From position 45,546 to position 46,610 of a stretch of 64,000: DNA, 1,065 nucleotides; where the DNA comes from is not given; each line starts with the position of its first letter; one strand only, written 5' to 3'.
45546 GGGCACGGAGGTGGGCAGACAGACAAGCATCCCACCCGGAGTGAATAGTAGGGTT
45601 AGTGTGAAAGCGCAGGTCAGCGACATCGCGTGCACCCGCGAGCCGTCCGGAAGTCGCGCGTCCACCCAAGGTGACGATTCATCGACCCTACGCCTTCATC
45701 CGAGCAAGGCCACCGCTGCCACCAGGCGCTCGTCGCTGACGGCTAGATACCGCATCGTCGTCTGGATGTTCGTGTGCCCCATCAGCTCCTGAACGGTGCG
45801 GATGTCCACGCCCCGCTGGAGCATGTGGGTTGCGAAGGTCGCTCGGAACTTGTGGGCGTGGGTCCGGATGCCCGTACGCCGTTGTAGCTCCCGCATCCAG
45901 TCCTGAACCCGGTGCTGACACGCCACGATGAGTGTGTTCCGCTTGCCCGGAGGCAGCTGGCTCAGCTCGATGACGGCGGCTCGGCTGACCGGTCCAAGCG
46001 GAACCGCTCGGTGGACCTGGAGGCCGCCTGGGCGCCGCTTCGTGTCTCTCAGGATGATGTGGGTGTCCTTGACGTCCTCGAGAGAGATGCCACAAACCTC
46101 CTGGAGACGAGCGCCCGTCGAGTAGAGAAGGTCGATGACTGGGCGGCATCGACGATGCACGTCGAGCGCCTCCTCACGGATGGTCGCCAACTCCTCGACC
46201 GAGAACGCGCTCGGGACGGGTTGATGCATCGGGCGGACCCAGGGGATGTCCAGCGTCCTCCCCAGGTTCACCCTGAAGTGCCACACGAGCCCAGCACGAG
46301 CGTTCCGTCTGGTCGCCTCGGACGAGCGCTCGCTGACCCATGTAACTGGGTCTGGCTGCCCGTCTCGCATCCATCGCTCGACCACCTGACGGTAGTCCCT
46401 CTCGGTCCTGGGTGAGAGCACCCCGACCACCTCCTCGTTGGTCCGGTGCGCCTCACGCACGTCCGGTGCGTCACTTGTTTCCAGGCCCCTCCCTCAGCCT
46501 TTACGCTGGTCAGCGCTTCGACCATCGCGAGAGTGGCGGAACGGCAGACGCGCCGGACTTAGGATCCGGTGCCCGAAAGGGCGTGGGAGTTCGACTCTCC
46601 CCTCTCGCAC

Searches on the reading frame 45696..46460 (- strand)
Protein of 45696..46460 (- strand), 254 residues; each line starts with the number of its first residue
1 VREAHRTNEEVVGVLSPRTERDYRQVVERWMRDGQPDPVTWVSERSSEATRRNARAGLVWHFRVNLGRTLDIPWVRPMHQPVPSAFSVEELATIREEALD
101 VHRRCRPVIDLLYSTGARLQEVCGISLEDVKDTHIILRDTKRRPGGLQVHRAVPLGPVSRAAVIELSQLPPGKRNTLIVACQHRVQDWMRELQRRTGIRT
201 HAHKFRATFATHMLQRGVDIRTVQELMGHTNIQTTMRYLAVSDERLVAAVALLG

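Call 12: search_protein_families(library=pfam, proteins=[window:45696-46460:-], max_evalue=0.01)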
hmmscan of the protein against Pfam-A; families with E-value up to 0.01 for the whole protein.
window:45696-46460:- (254 aa): 1 family
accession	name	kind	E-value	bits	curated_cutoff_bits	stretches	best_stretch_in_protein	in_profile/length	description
PF00589.27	Phage_integrase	-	1.4e-25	90.5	27.1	1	89-244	9-171/172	Phage integrase family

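Call 18: find_homologous_proteins(query=window:45696-46460:-, max_evalue=1e-10)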
Query window:45696-46460:- (254 aa): 73 proteins with E <= 1e-10 among 1907 candidates.
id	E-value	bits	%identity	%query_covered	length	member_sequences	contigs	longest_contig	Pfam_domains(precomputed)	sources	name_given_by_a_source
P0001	3.7e-147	506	88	100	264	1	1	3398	PF00589.28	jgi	jgi:site-specific recombinase XerD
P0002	1.7e-144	498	92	95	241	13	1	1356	PF00589.28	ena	-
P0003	5.9e-143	493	89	96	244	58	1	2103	PF00589.28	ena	-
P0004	4.7e-141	486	89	96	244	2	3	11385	PF00589.28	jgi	jgi:integrase/recombinase XerD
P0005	5.8e-138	476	87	96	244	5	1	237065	PF00589.28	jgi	jgi:site-specific recombinase XerD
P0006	4.0e-137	474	87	94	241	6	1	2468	PF00589.28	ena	-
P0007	4.8e-136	470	85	94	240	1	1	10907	PF00589.28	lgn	-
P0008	1.6e-135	468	86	95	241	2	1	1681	PF00589.28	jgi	jgi:site-specific recombinase XerD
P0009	1.1e-133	462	85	95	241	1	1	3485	PF00589.28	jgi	-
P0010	3.1e-130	451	86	90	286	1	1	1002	PF00589.28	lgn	-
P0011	2.5e-106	373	83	79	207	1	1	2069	-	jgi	jgi:integrase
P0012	3.1e-104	366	82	77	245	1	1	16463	-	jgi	jgi:integrase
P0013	6.5e-103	362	88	73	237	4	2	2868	-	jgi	jgi:integrase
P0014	2.8e-102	359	98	65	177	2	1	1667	-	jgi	jgi:integrase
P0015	6.1e-100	352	68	95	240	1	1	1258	PF00589.28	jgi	jgi:integrase/recombinase XerD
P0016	6.0e-96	339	67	95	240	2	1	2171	PF00589.28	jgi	jgi:integrase/recombinase XerD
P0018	2.7e-94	333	64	94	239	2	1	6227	PF00589.28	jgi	jgi:site-specific recombinase XerD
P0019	3.9e-93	330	66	93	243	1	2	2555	PF00589.28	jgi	jgi:integrase/recombinase XerD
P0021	3.2e-90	320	88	66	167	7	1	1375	PF00589.28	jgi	jgi:integrase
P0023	2.3e-89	317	62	94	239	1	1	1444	PF00589.28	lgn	-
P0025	9.7e-87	309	60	94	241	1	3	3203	PF00589.28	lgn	-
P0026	1.2e-84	302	60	89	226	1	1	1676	PF00589.28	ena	-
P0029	9.1e-83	296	60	94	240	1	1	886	PF00589.28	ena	-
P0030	7.7e-82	293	60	94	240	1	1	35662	PF00589.28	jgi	jgi:integrase/recombinase XerD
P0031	9.2e-79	282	56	94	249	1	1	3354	PF00589.28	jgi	jgi:integrase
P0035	3.2e-74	268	55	94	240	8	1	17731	PF00589.28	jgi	jgi:integrase/recombinase XerD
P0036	6.1e-74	267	57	94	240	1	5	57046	PF00589.28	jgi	jgi:integrase/recombinase XerD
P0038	1.0e-72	263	57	94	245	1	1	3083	PF00589.28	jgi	jgi:site-specific recombinase XerD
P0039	7.9e-71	257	91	52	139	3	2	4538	PF00589.28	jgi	jgi:site-specific recombinase XerC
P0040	1.1e-67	246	51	94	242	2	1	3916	PF00589.28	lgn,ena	-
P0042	6.6e-66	240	52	94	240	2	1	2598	PF00589.28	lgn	-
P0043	7.7e-64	234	50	96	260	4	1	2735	PF00589.28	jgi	jgi:site-specific recombinase XerD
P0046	3.9e-59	218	67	57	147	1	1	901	PF00589.28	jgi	jgi:site-specific recombinase XerD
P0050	2.0e-53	200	44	94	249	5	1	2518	PF00589.28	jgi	jgi:site-specific recombinase XerD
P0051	1.0e-52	197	47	94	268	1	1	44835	PF00589.28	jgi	jgi:site-specific recombinase XerD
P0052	1.9e-52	196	45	95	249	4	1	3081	PF00589.28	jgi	-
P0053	1.7e-51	193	43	94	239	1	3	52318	PF00589.28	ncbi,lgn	-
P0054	4.9e-50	188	41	95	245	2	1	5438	PF00589.28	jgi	jgi:integrase/recombinase XerD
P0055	9.0e-50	188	42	95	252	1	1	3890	PF00589.28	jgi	jgi:site-specific recombinase XerD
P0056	2.9e-48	183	43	94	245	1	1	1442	PF00589.28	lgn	-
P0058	5.6e-40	155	49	68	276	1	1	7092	PF00589.28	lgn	-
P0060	3.2e-38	150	74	39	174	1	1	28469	-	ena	-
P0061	1.6e-35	141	47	70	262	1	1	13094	PF00589.28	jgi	jgi:site-specific recombinase XerD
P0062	1.6e-35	141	38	95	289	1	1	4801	PF00589.28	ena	-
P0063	8.1e-35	139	36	98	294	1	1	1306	PF00589.28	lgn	-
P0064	2.6e-34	137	44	70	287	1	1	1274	PF00589.28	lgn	-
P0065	3.2e-33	133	37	94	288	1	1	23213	PF00589.28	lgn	-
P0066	1.7e-30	124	39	98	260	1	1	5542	PF00589.28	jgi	jgi:integrase/recombinase XerC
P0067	5.1e-28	116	39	72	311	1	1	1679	PF00589.28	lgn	-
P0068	1.2e-26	112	38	70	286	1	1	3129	PF00589.28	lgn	-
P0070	6.4e-13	67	30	78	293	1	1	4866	PF13495.13,PF00589.28,PF02899.24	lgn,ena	-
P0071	1.1e-12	66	38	56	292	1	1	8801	PF13495.13,PF00589.28,PF02899.24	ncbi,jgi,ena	-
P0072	2.7e-11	62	29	89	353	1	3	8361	PF13495.13,PF00589.28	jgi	jgi:integron integrase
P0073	3.3e-11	61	29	80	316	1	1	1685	PF13495.13,PF00589.28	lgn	-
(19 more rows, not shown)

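Call 19: find_encoding_contigs(protein=P0005, flank=10000, max_places=4)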
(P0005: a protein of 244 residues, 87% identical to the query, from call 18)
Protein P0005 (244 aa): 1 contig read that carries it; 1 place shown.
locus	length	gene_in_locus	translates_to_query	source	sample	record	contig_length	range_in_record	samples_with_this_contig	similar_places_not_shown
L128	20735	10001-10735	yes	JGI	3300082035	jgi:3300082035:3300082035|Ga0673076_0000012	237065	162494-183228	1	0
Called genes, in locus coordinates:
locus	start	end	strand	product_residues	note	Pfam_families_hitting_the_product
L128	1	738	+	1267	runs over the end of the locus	PF00486:Trans_reg_C, PF00515:TPR_1 (faint), PF03704:BTAD, PF07719:TPR_2 (faint), PF13424:TPR_12 (faint), PF13191:AAA_16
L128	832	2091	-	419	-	PF05977:MFS_3, PF07690:MFS_1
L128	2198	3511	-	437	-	PF00067:p450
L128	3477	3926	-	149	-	PF17248:DUF5317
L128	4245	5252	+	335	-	-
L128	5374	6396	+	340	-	PF00291:PALP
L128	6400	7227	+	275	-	PF01177:Asp_Glu_race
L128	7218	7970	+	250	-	PF23023:Anti-Pycsar_Apyc1, PF00753:Lactamase_B, PF12706:Lactamase_B_2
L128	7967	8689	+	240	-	PF01138:RNase_PH, PF03725:RNase_PH_C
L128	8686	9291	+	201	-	PF01725:Ham1p_like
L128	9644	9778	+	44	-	-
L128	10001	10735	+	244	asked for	PF00589:Phage_integrase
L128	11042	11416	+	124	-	-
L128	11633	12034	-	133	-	-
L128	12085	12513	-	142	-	-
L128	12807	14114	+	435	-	PF19410:DUF5980 (faint), PF13313:DUF4082 (faint)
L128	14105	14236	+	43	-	-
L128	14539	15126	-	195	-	PF13302:Acetyltransf_3, PF00583:Acetyltransf_1, PF13673:Acetyltransf_10, PF13508:Acetyltransf_7, PF13420:Acetyltransf_4 (weak), PF08445:FR47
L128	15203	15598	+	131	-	PF13581:HATPase_c_2, PF02518:HATPase_c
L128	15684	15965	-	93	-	-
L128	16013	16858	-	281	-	-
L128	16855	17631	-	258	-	PF00561:Abhydrolase_1 (faint), PF12146:Hydrolase_4, PF12697:Abhydrolase_6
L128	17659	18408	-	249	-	PF10604:Polyketide_cyc2, PF08327:AHSA1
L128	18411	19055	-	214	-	PF01978:TrmB (weak), PF09339:HTH_IclR (weak), PF12802:MarR_2, PF12840:HTH_20, PF13412:HTH_24 (weak)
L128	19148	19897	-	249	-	PF20628:Dyp_perox_C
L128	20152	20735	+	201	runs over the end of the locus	PF00174:Oxidored_molyb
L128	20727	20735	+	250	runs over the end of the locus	PF00970:FAD_binding_6, PF00175:NAD_binding_1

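Call 20: find_encoding_contigs(protein=P0004, flank=10000, max_places=4)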
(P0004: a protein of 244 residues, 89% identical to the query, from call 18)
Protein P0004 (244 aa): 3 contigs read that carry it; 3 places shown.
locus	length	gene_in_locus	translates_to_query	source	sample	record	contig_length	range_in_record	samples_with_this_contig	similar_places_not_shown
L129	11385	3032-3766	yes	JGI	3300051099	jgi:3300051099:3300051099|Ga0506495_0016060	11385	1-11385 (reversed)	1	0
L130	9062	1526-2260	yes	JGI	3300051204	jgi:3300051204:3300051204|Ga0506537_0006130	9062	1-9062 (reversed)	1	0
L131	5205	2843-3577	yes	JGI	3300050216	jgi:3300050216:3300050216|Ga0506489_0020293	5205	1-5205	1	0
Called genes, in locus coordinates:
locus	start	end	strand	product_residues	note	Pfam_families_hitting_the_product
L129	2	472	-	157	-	?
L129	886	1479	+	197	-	-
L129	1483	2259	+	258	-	-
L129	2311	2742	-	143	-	-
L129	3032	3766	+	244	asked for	PF00589:Phage_integrase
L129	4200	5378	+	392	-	PF14072:DndB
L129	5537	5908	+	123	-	-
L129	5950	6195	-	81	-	PF24706:DUF7669 (weak)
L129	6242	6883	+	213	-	-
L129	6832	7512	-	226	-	-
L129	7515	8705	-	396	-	-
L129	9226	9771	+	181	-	-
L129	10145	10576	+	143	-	-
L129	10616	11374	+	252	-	PF03734:YkuD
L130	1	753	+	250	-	?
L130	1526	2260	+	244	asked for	PF00589:Phage_integrase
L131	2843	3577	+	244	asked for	PF00589:Phage_integrase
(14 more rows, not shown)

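Call 24: find_encoding_contigs(protein=P0036, flank=10000, max_places=5)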
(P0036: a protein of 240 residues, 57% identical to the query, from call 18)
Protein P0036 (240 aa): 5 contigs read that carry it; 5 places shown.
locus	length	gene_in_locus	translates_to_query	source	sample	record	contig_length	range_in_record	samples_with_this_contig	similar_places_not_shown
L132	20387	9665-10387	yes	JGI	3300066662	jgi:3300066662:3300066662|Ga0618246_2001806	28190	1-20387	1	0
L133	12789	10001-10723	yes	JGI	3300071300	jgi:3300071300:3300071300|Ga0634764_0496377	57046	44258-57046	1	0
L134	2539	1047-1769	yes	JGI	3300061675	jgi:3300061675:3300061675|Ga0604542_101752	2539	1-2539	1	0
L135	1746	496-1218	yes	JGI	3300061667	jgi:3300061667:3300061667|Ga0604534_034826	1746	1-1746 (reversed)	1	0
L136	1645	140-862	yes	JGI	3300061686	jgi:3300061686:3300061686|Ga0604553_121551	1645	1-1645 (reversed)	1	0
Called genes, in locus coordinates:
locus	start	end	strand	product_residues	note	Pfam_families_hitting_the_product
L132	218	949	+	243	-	PF12710:HAD (weak)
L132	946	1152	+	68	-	-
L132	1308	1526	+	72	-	PF11146:DUF2905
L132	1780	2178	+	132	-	PF00027:cNMP_binding, PF05899:Cupin_3 (faint)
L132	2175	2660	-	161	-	PF00383:dCMP_cyt_deam_1, PF14437:MafB19-deam, PF14439:Bd3614-deam (weak)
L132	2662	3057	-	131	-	PF06262:Zincin_1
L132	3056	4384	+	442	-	PF17767:NAPRTase_N, PF01729:QRPTase_C (weak), PF04095:NAPRTase, PF17956:NAPRTase_C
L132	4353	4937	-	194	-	PF00694:Aconitase_C, PF27512:LeuD (faint), PF27434:LeuD_C (weak)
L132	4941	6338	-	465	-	PF00330:Aconitase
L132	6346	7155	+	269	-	PF25213:HVO_A0261_N (weak), PF09339:HTH_IclR, PF12802:MarR_2 (weak), PF01614:IclR_C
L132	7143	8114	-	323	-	PF00248:Aldo_ket_red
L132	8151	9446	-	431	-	PF05977:MFS_3, PF07690:MFS_1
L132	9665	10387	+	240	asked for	PF00589:Phage_integrase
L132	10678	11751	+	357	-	PF13481:AAA_25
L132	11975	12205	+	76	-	-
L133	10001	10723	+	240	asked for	PF00589:Phage_integrase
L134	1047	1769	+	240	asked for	PF00589:Phage_integrase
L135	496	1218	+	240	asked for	PF00589:Phage_integrase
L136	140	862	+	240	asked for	PF00589:Phage_integrase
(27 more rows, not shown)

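Call 25: find_encoding_contigs(protein=P0053, flank=10000, max_places=3)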
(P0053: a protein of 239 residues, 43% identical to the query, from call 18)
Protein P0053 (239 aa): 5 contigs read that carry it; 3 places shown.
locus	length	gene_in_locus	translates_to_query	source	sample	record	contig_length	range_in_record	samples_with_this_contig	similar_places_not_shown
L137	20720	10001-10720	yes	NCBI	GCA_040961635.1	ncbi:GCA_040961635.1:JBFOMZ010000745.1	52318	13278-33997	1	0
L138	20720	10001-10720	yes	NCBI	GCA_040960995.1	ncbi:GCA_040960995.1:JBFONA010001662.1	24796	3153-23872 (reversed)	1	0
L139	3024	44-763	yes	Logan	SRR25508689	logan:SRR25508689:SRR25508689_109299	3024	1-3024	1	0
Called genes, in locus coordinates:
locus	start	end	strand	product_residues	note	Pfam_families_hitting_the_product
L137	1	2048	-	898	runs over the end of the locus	PF01326:PPDK_N, PF00391:PEP-utilizers, PF02896:PEP-utilizers_C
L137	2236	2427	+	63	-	-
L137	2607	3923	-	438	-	PF26686:DUF8575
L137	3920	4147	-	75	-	-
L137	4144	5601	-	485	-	PF00587:tRNA-synt_2b, PF03129:HGTP_anticodon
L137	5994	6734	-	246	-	PF01255:Prenyltransf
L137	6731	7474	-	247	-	PF11967:RecO_N, PF02565:RecO_C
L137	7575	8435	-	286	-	PF00171:Aldedh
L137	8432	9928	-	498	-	PF00171:Aldedh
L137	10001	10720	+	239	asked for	PF00589:Phage_integrase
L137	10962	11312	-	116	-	-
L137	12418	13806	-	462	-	PF19410:DUF5980 (faint), PF13313:DUF4082 (faint)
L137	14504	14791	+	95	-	-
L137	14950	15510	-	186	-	-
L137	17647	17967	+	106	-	-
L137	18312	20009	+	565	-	-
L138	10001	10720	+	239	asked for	PF00589:Phage_integrase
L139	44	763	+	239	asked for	PF00589:Phage_integrase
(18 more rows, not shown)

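Call 57: search_solved_structures(query=window:45696-46460:-, max_evalue=0.01, show_alignments=2)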
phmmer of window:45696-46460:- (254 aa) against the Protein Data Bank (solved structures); distinct sequences matched with E-value up to 0.01: 14.
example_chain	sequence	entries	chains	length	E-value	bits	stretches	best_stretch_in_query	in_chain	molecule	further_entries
4a8e_A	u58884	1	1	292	5.4e-18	68.7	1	78-250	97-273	PROBABLE TYROSINE RECOMBINASE XERC-LIKE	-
5hxy_A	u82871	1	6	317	1e-11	48.1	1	73-246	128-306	Tyrosine recombinase XerA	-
5dcf_A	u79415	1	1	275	1.4e-10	44.4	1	102-246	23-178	Tyrosine recombinase XerD,DNA translocase FtsK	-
1a0p_A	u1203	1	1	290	1.4e-10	44.4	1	101-246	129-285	SITE-SPECIFIC RECOMBINASE XERD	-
2a3v_A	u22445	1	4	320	3.3e-10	43.1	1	190-244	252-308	site-specific recombinase IntI4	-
5vfz_A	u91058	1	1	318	1.2e-07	34.8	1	81-249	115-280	Gp33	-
5dor_A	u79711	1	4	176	1.6e-07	34.4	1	98-252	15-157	Integrase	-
9i5v_14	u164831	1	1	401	2.9e-07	33.5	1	93-246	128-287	Ribosome-associated translation inhibitor RaiA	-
5c6k_A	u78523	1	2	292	3.3e-07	33.3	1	86-252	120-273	Integrase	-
1aih_A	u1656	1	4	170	1.9e-06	30.9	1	114-250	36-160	HP1 INTEGRASE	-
6en0_A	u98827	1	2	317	1.5e-05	27.9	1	199-240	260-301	Int protein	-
6emz_A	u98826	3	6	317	3.8e-05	26.6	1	199-240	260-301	Int protein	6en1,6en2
6emy_A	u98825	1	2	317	4.7e-05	26.3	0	199-240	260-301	Int protein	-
5jjv_A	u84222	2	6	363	0.0042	19.9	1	199-250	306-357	Tyrosine recombinase XerH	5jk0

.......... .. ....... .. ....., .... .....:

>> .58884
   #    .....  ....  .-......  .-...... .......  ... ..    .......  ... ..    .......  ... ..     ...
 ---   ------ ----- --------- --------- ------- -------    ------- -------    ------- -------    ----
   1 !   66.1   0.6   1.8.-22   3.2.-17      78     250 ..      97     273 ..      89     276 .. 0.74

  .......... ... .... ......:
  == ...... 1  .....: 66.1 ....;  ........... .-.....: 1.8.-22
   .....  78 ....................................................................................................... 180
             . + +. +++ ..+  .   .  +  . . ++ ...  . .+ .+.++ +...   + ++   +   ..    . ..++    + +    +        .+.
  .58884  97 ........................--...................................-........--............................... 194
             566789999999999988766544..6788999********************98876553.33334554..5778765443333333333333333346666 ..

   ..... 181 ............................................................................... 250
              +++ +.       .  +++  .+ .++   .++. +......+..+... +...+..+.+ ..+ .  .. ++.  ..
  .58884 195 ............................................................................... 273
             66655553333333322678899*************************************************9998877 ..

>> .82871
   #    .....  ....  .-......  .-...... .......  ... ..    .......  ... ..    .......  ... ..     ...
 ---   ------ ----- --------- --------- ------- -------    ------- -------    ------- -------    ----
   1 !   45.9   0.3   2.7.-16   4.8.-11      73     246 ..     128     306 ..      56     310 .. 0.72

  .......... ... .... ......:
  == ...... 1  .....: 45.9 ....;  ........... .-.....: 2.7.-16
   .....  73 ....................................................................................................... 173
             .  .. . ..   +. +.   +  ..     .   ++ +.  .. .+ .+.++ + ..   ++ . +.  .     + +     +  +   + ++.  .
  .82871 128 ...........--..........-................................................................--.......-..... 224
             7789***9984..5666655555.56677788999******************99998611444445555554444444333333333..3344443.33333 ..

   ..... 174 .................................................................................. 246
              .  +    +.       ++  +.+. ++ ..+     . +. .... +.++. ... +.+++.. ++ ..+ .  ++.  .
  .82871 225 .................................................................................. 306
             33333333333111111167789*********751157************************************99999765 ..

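Call 58: search_protein_families(library=ncbifam, proteins=[window:45696-46460:-], max_evalue=0.001)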
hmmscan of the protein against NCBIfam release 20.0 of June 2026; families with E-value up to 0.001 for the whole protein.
window:45696-46460:- (254 aa): 10 families
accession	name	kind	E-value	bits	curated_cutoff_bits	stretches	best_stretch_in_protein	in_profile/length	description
NF040815.2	recomb_XerA_Arch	equivalog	4.4e-27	95.3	220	1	80-246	91-259/263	site-specific tyrosine recombinase/integron integrase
TIGR02224.1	recomb_XerC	equivalog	7.5e-26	91.2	335.15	1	80-247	101-283/295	tyrosine recombinase XerC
TIGR02225.1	recomb_XerD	equivalog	9.5e-24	84.2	329.6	1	80-249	98-282/290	site-specific tyrosine recombinase XerD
NF001399.0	PRK00283.1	subfamily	4.1e-21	75.5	279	1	79-249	107-291/300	tyrosine recombinase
TIGR02249.1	integrase_gron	subfamily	7.6e-20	71.5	265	1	184-243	241-302/315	integron integrase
NF011946.0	PRK15417.1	equivalog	1e-12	47.9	435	1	200-242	274-316/337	integron integrase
NF002331.0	PRK01287.1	subfamily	1.7e-12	47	371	1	201-246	272-317/365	site-specific tyrosine recombinase XerC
NF003462.0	PRK05084.1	equivalog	4.7e-10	38.7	267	1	195-250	298-353/360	tyrosine recombinase XerS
NF007371.0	PRK09871.1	subfamily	1.3e-06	28.1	222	1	196-246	129-179/198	tyrosine-type DNA invertase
NF007370.0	PRK09870.1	subfamily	0.00022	20.9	221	1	198-245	136-183/200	tyrosine-type DNA invertase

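Call 64: find_encoding_contigs(protein=P0030, flank=10000, max_places=2)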
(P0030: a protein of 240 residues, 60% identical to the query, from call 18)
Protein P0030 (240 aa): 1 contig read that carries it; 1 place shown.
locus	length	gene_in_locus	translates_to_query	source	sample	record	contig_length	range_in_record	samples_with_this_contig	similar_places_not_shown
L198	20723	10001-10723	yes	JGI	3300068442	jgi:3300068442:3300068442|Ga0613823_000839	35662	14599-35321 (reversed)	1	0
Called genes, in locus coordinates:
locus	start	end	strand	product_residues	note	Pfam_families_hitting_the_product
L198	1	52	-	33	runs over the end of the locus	-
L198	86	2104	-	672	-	PF01612:DNA_pol_A_exo1, PF00476:DNA_pol_A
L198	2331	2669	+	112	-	PF02945:Endonuclease_7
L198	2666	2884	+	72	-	-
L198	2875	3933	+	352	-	PF22548:AEP-TOTE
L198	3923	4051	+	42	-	-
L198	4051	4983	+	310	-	-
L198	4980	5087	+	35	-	-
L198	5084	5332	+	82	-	-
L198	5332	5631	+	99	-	-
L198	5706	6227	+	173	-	-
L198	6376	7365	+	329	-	PF03796:DnaB_C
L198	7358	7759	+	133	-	PF24963:DUF7768 (weak)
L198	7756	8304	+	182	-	PF21448:DNMK (weak)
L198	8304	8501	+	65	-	-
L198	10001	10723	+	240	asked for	PF00589:Phage_integrase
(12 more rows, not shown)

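Call 65: find_encoding_contigs(protein=P0035, flank=10000, max_places=2)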
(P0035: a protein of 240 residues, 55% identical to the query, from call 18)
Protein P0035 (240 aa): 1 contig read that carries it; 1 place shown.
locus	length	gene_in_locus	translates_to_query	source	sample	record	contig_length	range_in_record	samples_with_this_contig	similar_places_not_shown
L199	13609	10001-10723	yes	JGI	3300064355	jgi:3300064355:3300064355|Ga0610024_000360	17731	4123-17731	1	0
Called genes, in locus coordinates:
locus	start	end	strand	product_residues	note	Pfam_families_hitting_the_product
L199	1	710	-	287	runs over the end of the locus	PF00528:BPD_transp_1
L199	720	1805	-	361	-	PF13531:SBP_bac_11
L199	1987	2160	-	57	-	PF10055:DUF2292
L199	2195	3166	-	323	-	PF00248:Aldo_ket_red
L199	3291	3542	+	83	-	PF00561:Abhydrolase_1, PF12697:Abhydrolase_6 (weak)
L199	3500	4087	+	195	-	PF00561:Abhydrolase_1 (weak), PF12697:Abhydrolase_6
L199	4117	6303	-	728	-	PF00149:Metallophos (weak), PF22352:K319L-like_PKD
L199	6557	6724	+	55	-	-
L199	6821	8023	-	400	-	PF00563:EAL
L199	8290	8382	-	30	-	-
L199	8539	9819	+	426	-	PF01381:HTH_3 (weak), PF13560:HTH_31, PF17874:TPR_MalT (faint), PF07719:TPR_2 (faint), PF00515:TPR_1 (faint), PF13424:TPR_12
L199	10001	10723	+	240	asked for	PF00589:Phage_integrase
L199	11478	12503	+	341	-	PF03793:PASTA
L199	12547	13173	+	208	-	-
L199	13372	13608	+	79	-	?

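Call 66: find_encoding_contigs(protein=P0051, flank=10000, max_places=2)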
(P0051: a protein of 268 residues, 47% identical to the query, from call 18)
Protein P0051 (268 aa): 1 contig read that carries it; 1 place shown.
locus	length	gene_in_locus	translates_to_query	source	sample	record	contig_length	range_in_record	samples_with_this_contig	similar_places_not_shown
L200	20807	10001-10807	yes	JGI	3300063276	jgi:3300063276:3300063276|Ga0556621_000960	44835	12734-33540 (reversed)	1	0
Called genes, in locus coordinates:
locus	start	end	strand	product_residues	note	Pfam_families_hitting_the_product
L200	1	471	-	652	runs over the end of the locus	PF01612:DNA_pol_A_exo1 (weak), PF00476:DNA_pol_A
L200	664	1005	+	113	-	PF02945:Endonuclease_7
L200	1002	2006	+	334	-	PF22548:AEP-TOTE, PF08708:PriCT_1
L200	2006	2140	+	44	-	-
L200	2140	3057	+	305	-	-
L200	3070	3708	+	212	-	PF00574:CLP_protease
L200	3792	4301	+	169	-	-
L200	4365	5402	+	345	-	PF03796:DnaB_C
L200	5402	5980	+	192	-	PF06941:NT5C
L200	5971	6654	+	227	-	PF21448:DNMK (faint)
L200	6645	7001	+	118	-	-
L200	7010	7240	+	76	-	-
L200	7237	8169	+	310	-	PF09414:RNA_ligase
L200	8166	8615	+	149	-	-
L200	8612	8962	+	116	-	-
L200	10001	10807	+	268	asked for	PF00589:Phage_integrase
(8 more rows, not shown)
